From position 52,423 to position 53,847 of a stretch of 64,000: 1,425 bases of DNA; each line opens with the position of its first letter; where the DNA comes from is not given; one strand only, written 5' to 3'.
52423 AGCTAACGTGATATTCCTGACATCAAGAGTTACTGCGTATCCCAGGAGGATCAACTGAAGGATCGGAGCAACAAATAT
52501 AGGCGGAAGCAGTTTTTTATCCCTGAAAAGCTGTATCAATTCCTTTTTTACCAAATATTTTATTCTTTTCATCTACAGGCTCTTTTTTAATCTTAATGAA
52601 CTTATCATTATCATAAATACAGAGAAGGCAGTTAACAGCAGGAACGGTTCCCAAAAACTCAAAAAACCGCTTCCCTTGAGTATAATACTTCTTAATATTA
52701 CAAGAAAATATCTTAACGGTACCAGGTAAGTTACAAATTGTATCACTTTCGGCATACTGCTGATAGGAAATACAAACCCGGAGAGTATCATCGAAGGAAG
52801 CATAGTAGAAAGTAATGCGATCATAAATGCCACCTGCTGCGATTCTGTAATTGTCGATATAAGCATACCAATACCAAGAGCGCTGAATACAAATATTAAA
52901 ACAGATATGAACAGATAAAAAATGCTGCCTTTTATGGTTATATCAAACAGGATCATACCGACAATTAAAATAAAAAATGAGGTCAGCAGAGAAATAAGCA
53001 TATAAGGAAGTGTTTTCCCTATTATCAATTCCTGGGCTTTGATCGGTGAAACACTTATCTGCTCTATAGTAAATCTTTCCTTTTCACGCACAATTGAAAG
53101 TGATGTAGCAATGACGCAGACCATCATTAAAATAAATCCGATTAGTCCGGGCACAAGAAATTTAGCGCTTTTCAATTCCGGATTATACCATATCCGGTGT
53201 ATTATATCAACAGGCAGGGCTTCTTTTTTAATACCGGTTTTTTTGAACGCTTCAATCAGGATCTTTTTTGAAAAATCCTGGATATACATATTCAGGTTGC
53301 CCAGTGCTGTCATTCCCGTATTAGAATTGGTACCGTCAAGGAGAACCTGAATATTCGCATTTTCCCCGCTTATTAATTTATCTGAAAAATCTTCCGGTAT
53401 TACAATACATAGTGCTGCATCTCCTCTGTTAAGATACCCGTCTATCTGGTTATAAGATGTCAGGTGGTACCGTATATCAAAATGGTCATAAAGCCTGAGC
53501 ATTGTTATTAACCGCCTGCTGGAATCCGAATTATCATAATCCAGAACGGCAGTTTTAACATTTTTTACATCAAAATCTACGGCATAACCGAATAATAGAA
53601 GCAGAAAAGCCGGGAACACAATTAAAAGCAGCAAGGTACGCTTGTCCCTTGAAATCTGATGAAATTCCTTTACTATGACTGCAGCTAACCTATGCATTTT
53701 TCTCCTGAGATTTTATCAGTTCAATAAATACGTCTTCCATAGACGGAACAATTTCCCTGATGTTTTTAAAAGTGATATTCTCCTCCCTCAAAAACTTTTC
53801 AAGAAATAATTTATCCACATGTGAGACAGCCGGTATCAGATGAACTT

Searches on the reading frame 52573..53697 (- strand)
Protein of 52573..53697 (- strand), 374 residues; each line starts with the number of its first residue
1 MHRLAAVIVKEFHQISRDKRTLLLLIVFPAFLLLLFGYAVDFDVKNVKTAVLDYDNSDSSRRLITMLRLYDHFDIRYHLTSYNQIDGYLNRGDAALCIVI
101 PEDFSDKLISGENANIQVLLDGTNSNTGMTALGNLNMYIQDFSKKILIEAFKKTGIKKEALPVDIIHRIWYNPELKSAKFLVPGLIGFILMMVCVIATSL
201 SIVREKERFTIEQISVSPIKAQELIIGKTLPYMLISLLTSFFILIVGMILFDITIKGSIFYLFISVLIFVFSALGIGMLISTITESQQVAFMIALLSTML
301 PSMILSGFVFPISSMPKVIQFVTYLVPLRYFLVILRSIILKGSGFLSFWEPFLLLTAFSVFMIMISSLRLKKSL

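Call 61: search_protein_families(library=pfam, proteins=[window:52573-53697:-], max_evalue=0.00001)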
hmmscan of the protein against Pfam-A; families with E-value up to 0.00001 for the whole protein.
window:52573-53697:- (374 aa): 3 families
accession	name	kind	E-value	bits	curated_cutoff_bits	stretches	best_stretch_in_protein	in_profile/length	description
PF12698.13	ABC2_membrane_3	-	3.4e-54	184.7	31.6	1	21-367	7-346/347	ABC-2 family transporter protein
PF01061.29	ABC2_membrane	-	3.2e-27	95.9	26.9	1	178-339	46-210/211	ABC-2 type transporter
PF12679.13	ABC2_membrane_2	-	4e-17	62.8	27.2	1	6-372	2-280/283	ABC-2 family transporter protein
